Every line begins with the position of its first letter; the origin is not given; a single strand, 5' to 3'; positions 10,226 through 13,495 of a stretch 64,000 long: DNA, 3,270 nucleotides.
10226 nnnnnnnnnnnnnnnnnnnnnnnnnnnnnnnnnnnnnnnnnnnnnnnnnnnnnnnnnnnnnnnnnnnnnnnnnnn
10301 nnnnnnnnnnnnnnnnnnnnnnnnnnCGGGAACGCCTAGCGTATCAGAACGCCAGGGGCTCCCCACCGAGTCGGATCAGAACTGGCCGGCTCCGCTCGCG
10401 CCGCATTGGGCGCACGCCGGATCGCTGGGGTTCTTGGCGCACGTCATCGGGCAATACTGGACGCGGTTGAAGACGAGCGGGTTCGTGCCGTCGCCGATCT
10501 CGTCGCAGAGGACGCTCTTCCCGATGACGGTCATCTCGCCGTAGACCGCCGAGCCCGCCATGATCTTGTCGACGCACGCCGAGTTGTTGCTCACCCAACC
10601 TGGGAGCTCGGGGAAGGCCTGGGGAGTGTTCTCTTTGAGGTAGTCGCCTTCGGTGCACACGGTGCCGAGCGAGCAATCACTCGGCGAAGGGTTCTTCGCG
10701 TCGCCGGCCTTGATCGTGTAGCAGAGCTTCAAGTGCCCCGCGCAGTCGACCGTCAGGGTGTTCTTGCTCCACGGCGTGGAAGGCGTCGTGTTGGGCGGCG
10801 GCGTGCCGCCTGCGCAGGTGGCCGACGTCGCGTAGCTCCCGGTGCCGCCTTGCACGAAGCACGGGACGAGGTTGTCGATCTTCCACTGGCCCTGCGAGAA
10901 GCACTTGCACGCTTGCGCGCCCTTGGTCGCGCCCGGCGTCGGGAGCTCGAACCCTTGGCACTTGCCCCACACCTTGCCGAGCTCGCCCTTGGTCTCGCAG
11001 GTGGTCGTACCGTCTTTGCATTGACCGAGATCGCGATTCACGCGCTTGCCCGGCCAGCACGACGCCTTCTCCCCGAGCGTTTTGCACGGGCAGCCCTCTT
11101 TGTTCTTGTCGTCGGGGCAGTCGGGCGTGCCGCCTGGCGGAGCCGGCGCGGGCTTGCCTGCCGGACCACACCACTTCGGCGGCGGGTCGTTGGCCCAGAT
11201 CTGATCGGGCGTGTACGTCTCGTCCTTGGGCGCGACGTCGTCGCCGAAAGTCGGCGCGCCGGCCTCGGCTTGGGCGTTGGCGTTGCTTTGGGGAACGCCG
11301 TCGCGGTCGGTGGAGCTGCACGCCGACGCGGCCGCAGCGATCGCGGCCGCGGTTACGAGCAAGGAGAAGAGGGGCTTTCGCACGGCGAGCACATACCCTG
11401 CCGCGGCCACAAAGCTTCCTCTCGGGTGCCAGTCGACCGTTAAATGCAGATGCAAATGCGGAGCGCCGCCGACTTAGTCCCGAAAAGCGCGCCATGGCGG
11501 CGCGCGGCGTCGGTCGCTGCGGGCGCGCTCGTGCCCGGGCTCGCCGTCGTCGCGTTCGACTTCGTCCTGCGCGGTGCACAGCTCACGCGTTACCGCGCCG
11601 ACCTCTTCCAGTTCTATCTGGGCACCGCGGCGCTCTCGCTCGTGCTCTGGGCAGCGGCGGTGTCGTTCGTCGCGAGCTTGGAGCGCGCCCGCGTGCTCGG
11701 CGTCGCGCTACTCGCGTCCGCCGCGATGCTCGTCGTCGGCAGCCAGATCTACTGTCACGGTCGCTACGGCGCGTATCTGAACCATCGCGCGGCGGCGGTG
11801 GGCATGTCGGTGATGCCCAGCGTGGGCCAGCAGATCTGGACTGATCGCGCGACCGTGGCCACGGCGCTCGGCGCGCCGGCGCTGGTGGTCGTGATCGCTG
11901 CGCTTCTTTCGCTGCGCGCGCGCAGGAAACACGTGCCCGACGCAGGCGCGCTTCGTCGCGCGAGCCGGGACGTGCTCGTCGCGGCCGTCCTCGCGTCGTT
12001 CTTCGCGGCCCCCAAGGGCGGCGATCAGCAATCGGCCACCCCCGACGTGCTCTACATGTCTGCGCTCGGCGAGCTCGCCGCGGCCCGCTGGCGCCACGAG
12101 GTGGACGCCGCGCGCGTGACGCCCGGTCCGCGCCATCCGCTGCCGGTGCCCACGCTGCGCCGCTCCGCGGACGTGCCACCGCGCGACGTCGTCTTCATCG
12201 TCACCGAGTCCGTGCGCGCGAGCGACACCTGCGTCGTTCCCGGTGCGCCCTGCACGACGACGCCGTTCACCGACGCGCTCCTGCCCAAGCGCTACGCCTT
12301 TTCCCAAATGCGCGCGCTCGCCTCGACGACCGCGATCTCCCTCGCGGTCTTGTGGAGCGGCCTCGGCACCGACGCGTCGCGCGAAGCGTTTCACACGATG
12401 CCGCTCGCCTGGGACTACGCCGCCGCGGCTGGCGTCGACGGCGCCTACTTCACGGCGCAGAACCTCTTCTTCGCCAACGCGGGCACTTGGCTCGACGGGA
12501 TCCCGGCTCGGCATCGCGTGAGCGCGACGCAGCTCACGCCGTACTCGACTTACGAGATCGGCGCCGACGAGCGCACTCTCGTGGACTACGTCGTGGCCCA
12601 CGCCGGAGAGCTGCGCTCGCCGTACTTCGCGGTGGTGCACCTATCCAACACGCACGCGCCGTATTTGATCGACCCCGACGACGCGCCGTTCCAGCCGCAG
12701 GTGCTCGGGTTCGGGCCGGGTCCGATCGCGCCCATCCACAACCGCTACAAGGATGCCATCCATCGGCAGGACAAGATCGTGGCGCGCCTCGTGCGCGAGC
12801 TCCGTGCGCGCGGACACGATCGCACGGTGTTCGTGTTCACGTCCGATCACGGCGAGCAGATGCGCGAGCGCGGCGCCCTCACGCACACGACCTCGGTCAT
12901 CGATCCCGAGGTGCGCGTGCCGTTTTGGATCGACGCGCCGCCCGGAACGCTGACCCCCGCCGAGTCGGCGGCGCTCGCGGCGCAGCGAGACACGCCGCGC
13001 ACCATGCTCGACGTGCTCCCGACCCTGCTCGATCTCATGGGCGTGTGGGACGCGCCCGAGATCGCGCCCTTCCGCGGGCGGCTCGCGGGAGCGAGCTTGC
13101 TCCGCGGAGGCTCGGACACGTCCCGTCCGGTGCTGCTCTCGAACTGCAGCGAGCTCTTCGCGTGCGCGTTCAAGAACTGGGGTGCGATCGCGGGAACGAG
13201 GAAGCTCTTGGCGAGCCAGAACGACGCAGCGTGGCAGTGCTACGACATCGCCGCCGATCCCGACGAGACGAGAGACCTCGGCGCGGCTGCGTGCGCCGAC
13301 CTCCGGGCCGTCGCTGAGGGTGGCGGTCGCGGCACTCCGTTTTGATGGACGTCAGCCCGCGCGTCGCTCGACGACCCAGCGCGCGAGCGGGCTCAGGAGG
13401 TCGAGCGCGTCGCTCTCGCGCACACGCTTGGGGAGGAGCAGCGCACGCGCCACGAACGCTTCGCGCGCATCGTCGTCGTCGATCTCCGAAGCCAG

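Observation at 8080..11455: Lipoprotein fusing Myxococcus-type cysteine-rich repeats to an FGE-sulfatase-like domain that seems to lack one catalytic cysteine; a second Cys-rich lipoprotein sits upstream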

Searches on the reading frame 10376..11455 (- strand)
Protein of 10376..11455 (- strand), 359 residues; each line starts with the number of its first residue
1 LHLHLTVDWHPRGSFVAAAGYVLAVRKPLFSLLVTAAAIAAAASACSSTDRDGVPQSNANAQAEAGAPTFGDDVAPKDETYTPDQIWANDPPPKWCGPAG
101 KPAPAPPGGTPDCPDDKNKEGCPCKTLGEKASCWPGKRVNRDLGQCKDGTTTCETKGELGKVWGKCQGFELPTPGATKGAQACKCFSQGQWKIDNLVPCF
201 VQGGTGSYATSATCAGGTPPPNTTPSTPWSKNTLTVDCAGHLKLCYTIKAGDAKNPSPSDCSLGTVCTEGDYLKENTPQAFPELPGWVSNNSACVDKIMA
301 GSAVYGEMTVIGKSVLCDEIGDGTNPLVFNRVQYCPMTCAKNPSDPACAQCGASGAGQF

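Call 3: search_protein_families(library=pfam, proteins=[window:10376-11455:-], max_evalue=0.1)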
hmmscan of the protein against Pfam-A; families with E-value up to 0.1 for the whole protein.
window:10376-11455:- (359 aa): 0 families

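Call 4: search_protein_families(library=ncbifam, proteins=[window:10376-11455:-], max_evalue=0.1)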
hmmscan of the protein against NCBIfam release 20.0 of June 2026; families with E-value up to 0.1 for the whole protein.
window:10376-11455:- (359 aa): 0 families

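Call 14: find_homologous_proteins(query=window:10376-11410:-)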
Query window:10376-11410:- (344 aa): 396 proteins with E <= 0.001 among 8000 candidates; the best 120 are listed.
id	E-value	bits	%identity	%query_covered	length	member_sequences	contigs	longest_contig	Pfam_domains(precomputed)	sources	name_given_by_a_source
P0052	1.3e-234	796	99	100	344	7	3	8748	-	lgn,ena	-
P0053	6.0e-147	508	67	87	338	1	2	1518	-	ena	-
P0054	1.1e-144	500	63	94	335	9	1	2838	-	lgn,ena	-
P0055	6.8e-144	498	67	92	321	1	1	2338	-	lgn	-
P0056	4.2e-143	495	66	96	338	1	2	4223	-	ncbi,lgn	-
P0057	3.7e-142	492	68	92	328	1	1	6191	-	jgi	jgi:hypothetical protein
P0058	3.9e-142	492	65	95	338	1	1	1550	-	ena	-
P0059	5.3e-135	469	64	89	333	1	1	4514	-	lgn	-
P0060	5.6e-129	449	59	96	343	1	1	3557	-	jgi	jgi:hypothetical protein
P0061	8.1e-129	448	59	96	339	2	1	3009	-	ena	-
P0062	4.6e-125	436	59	98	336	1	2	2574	-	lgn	-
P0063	3.1e-117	410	56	95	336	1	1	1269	-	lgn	-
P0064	3.3e-117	410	55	95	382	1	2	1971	-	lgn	-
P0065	5.4e-117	409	59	92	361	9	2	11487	-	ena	-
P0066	5.8e-111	389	59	84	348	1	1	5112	-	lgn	-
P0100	6.1e-94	333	54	83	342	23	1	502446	-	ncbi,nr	ncbi:MAG: hypothetical protein JNM83_10535 [Myxococcales bacterium]|nr:hypothetical protein [Myxococ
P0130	9.8e-91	323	57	79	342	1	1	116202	-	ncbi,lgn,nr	ncbi:MAG: hypothetical protein JWP97_6247 [Labilithrix sp.]|nr:hypothetical protein [Labilithrix sp.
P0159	1.5e-88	316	50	95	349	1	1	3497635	-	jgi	jgi:hypothetical protein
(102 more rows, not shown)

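Call 16: find_encoding_contigs(protein=P0100, flank=7000, max_places=2)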
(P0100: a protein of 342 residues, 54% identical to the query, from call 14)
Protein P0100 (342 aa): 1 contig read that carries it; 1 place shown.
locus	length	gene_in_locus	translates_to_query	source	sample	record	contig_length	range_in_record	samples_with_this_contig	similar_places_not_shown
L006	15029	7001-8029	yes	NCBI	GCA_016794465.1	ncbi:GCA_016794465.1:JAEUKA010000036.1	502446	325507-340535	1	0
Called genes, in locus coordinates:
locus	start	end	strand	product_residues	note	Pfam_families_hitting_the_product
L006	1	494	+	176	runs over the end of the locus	PF02033:RBFA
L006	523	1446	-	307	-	PF00107:ADH_zinc_N, PF13602:ADH_zinc_N_2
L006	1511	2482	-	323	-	PF00158:Sigma54_activat, PF01078:Mg_chelatase (faint), PF14532:Sigma54_activ_2, PF07728:AAA_5, PF25601:AAA_lid_14, PF02954:HTH_8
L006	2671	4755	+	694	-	-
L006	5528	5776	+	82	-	-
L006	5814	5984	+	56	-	PF14206:Cys_rich_CPCC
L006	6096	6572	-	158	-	-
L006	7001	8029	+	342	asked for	-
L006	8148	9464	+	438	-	-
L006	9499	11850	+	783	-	PF00912:Transgly, PF00905:Transpeptidase, PF06832:BiPBP_C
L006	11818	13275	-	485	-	PF00072:Response_reg, PF07724:AAA_2 (faint), PF00158:Sigma54_activat, PF14532:Sigma54_activ_2, PF07728:AAA_5, PF25601:AAA_lid_14, PF02954:HTH_8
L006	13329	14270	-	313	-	-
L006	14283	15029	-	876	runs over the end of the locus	PF02861:Clp_N, PF23569:NBD_SMAX1, PF00004:AAA, PF17871:AAA_lid_9, PF00004:AAA, PF07724:AAA_2, PF07728:AAA_5, PF10431:ClpB_D2-small, +7 more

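Call 17: find_encoding_contigs(protein=P0130, flank=7000, max_places=2)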
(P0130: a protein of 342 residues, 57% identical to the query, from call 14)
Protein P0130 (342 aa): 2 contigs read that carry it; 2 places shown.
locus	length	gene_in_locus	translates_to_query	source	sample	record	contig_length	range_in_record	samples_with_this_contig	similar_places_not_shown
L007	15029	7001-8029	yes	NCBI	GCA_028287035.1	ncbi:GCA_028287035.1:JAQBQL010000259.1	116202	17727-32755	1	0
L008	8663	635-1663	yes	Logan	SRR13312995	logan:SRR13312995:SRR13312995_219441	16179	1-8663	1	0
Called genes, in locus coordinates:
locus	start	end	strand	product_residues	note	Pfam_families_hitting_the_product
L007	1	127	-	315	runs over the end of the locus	-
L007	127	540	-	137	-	-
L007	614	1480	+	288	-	-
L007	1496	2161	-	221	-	PF00578:AhpC-TSA, PF08534:Redoxin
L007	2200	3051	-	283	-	PF01553:Acyltransferase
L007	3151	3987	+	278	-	PF13191:AAA_16 (faint), PF00004:AAA, PF07724:AAA_2 (weak), PF07728:AAA_5, PF13401:AAA_22 (weak)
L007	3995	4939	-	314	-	PF00494:SQS_PSY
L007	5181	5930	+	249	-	-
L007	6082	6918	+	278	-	PF00142:Fer4_NifH (faint), PF01656:CbiA, PF02374:ArsA_ATPase (faint), PF09140:MipZ (weak), PF10609:ParA, PF13614:AAA_31 (weak)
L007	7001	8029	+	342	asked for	-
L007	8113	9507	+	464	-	-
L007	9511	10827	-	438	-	PF07394:DUF1501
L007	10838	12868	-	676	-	-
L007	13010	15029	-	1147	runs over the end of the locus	PF12796:Ank_2, PF13606:Ank_3 (faint), PF13637:Ank_4 (faint), PF24521:Ank_KRIT1 (faint), PF12796:Ank_2, PF12796:Ank_2, PF13857:Ank_5 (weak), PF12796:Ank_2, +2 more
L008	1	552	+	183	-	?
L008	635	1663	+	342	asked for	-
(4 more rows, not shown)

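Call 18: find_encoding_contigs(protein=P0159, flank=7000, max_places=2)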
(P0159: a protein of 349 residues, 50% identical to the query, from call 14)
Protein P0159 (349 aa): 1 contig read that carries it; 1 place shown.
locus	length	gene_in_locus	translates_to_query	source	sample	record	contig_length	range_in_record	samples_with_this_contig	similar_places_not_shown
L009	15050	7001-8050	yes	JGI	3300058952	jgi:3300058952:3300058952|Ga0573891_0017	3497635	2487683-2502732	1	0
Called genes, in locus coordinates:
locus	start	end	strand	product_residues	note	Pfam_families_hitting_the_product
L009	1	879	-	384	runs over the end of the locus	PF00069:Pkinase, PF01636:APH (faint), PF03109:ABC1 (faint), PF07714:PK_Tyr_Ser-Thr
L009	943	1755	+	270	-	PF02578:Cu-oxidase_4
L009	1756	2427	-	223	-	PF02976:MutH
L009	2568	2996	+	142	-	-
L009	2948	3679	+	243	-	PF01555:N6_N4_Mtase (weak)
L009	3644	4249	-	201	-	-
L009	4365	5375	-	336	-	-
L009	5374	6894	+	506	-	PF00291:PALP, PF00571:CBS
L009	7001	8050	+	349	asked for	-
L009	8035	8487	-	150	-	PF13622:4HBT_3 (weak), PF03061:4HBT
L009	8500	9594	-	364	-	-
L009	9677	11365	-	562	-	PF13646:HEAT_2 (weak), PF01170:UPF0020, PF05175:MTS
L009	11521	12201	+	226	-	PF00174:Oxidored_molyb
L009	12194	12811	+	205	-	PF16357:PepSY_TM_like_2 (weak)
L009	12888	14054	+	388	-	-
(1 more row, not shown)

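Call 19: find_encoding_contigs(protein=P0052, flank=7000, max_places=3)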
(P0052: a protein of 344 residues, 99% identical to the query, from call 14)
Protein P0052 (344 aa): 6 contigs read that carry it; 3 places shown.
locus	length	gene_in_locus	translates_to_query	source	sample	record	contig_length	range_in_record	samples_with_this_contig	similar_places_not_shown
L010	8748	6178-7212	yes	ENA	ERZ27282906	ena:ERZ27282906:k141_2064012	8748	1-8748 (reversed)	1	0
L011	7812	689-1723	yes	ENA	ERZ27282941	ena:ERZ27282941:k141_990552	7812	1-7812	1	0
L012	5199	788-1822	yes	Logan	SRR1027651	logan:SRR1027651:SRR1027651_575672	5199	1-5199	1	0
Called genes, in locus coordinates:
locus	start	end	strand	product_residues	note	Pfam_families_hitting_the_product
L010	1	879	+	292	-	?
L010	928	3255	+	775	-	PF00580:UvrD-helicase, PF13245:AAA_19, PF13604:AAA_30 (faint), PF01443:Viral_helicase1 (faint), PF13361:UvrD_C, PF13538:UvrD_C_2 (faint)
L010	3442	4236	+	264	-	PF26309:DUF8082 (weak)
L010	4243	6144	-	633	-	PF00884:Sulfatase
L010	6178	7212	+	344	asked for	-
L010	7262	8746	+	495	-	?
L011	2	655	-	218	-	?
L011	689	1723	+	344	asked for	-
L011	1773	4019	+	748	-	PF03781:FGE-sulfatase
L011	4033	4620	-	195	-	-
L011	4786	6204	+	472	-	PF02878:PGM_PMM_I, PF02879:PGM_PMM_II, PF02880:PGM_PMM_III, PF00408:PGM_PMM_IV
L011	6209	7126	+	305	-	PF17827:PrmC_N, PF05175:MTS (weak), PF13847:Methyltransf_31, PF08242:Methyltransf_12 (faint), PF13649:Methyltransf_25 (weak)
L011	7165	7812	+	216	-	?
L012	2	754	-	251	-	?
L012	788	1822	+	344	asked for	-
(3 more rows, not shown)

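Call 54: predict_structure(alignment_id=A3)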
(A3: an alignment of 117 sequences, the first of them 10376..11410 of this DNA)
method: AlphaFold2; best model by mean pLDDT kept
length: 344 residues; sequences in the alignment: 117
mean_pLDDT: 86.3   pTM: 0.75
mean pLDDT of the five models: 86.3, 86.0, 85.7, 85.2, 85.0
residues with pLDDT >= 90: 241; 70-90: 42; 50-70: 32; < 50: 29
segments of 3 or more residues with pLDDT < 50: 1-13, 32-38
pLDDT, mean of each block of 10 residues (from residue 1): 42 51 52 48 52 52 79 90 91 91 96 98 93 98 96 97 91 94 94 95 94 98 96 97 97 97 98 98 96 96 91 95 92 89 92
secondary structure, 60 per line:
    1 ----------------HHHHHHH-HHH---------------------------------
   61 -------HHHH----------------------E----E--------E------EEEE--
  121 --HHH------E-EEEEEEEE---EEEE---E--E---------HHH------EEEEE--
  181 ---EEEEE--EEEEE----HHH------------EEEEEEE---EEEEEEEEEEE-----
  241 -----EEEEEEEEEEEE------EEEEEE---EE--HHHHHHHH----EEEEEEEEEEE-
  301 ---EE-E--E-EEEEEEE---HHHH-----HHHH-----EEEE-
elements in order: H17-23 H68-71 E115-118 E134-141 E145-148 E174-178 E184-188 E191-195 E215-221 E225-235 E246-257 E264-269 H277-284 E289-299 E312-318 H322-325 H331-334 E340-343

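Call 58: search_protein_families(library=padloc, proteins=[window:10376-11410:-], max_evalue=0.01)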
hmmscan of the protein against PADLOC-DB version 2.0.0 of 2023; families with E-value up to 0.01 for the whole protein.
window:10376-11410:- (344 aa): 0 families

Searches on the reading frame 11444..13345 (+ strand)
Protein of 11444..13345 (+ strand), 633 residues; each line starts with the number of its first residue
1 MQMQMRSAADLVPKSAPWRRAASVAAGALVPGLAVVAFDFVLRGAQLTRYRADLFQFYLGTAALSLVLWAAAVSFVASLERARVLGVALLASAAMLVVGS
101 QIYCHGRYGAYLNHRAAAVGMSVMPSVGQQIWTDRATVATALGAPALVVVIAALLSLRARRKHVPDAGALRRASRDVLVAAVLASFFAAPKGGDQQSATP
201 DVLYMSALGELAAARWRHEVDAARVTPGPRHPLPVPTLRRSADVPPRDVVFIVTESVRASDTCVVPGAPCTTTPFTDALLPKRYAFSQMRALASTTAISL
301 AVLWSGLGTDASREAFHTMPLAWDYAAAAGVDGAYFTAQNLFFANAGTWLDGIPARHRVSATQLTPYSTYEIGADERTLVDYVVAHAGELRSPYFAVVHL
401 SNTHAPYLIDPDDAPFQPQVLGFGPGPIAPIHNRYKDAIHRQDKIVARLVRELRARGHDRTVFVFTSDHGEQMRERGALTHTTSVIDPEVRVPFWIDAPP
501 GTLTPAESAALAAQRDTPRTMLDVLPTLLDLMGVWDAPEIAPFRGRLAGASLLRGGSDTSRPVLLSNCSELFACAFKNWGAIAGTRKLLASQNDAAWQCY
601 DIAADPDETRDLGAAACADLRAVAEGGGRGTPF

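Call 3: search_protein_families(library=pfam, proteins=[window:11444-13345:+], max_evalue=0.1)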
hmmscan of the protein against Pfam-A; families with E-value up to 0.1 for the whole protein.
window:11444-13345:+ (633 aa): 3 families
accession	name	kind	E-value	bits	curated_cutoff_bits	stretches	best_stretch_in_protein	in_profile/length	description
PF00884.28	Sulfatase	-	2.2e-27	96.6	25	1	248-534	2-301/301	Sulfatase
PF01663.27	Phosphodiest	-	0.0018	18.4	23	1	432-470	181-220/342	Type I phosphodiesterase / nucleotide pyrophosphatase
PF13439.12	Glyco_transf_4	-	0.015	15.8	28.5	1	445-496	7-50/170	Glycosyltransferase Family 4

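Call 4: search_protein_families(library=ncbifam, proteins=[window:11444-13345:+], max_evalue=0.1)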
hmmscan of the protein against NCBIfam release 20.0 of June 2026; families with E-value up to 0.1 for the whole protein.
window:11444-13345:+ (633 aa): 23 families
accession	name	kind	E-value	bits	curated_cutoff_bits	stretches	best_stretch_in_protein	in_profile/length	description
NF010322.0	PRK13759.1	equivalog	4.7e-14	51.8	481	1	434-614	269-438/486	arylsulfatase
TIGR03417.1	chol_sulfatase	equivalog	1.2e-11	44.2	433.45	1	435-616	255-423/500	choline-sulfatase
NF028537.1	P_eth_NH2_trans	domain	7.3e-11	41.3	500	1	246-534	226-514/527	phosphoethanolamine--lipid A transferase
NF047438.1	polymyxin_MCR12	exception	2.7e-09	35.9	1200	2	242-331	232-320/548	MCR-12 family phosphoethanolamine--lipid A transferase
NF045661.1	HdlasePehA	equivalog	3.3e-06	26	900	1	434-534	283-377/506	phosphoric/sulfuric ester hydrolase PehA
NF052527.1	Mn_arylsulf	exception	8.6e-06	24.9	850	1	436-533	268-360/479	manganese-dependent arylsulfatase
NF053859.1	polymyxin_MCR13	exception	1.7e-05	23.9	1250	1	431-485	412-467/541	MCR-13 family phosphoethanolamine--lipid A transferase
NF033463.1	polymyxin_MCR5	exception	2.7e-05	23.1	1250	1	246-493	239-486/547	MCR-5 family phosphoethanolamine--lipid A transferase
NF033862.2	polymyxin_MCR10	exception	2.8e-05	23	1250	1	432-518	413-503/539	MCR-10 family phosphoethanolamine--lipid A transferase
NF033670.1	polymyxin_MCR6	exception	3.5e-05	22.8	1235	1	239-311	228-298/538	MCR-6 family phosphoethanolamine--lipid A transferase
NF007160.0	PRK09598.1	equivalog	0.00015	20.2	561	1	432-496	403-469/523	phosphoethanolamine--lipid A transferase EptA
NF000465.1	polymyxin_MCR1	exception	0.00017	20.6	1100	0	432-517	428-519/541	MCR-1 family phosphoethanolamine--lipid A transferase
NF012159.0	polymyxin_MCR2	exception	0.00026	19.9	1200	0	241-311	230-298/538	MCR-2 family phosphoethanolamine--lipid A transferase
NF007933.0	PRK10649.1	subfamily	0.00044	18.9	404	1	430-473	424-466/577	phosphoethanolamine transferase CptA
NF053595.1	LptchSynLtaSGpos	equivalog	0.00061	18.5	970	1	370-534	371-528/626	lipoteichoic acid synthase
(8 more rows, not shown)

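Call 58: search_protein_families(library=padloc, proteins=[window:11444-13345:+], max_evalue=0.01)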
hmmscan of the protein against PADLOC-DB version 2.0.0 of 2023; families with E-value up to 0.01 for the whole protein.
window:11444-13345:+ (633 aa): 0 families
